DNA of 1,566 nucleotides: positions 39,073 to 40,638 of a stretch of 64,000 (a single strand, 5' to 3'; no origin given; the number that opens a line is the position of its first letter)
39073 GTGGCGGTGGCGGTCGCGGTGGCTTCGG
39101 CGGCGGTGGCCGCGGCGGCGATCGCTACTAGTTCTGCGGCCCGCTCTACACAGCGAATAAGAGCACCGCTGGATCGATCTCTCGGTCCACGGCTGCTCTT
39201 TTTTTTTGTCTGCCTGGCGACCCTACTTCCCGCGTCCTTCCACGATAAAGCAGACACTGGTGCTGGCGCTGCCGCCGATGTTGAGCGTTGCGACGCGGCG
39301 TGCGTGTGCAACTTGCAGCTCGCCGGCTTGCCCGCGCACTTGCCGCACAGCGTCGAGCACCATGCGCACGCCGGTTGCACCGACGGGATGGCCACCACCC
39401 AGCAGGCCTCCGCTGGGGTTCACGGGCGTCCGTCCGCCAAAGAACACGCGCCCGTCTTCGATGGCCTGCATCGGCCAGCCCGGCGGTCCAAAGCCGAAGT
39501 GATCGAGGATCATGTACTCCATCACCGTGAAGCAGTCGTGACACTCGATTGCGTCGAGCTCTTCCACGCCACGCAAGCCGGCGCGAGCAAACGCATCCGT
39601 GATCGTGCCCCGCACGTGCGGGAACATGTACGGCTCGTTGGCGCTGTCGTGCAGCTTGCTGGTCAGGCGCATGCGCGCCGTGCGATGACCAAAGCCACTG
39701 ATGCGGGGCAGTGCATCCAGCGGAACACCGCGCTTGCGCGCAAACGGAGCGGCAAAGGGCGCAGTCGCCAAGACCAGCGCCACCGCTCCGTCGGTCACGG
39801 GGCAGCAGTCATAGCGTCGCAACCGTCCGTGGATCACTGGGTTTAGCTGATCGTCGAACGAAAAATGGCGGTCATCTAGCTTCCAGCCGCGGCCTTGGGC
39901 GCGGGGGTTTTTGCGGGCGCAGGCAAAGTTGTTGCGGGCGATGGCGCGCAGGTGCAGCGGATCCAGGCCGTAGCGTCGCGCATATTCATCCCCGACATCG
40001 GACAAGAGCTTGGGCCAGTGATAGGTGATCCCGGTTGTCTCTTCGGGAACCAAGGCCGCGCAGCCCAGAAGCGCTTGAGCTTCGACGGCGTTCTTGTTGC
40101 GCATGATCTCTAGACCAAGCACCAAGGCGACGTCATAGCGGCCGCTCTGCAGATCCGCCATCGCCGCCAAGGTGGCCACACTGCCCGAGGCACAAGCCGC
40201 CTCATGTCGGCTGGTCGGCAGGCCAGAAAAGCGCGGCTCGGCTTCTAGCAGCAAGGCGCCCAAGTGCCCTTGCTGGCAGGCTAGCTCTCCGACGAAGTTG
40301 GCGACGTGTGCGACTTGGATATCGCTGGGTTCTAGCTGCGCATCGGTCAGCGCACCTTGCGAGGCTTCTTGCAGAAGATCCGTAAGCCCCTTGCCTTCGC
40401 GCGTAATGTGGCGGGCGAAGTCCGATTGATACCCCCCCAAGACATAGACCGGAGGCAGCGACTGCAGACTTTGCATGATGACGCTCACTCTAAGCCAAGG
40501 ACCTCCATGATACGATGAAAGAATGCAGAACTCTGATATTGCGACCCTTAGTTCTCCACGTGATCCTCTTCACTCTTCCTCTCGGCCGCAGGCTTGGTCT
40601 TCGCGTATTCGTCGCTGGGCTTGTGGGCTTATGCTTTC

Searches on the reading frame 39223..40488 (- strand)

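Call 20: search_protein_families(library=pfam, proteins=[window:39223-40488:-], max_evalue=0.01)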
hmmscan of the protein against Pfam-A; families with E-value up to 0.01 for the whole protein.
window:39223-40488:- (421 aa): 4 families
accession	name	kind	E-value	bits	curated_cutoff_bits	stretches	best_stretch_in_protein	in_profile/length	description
PF22691.2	Thiolase_C_1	-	1.4e-30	106.3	28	1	282-416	10-142/144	Thiolase C-terminal domain-like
PF00108.29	Thiolase_N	-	4.2e-12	46.4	26.4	1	31-242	19-258/260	Thiolase, N-terminal domain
PF02803.24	Thiolase_C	-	2e-08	34.3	27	1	295-395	27-108/123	Thiolase, C-terminal domain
PF00109.32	ketoacyl-synt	-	3e-05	24.2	20.8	1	96-137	171-212/252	Beta-ketoacyl synthase, N-terminal domain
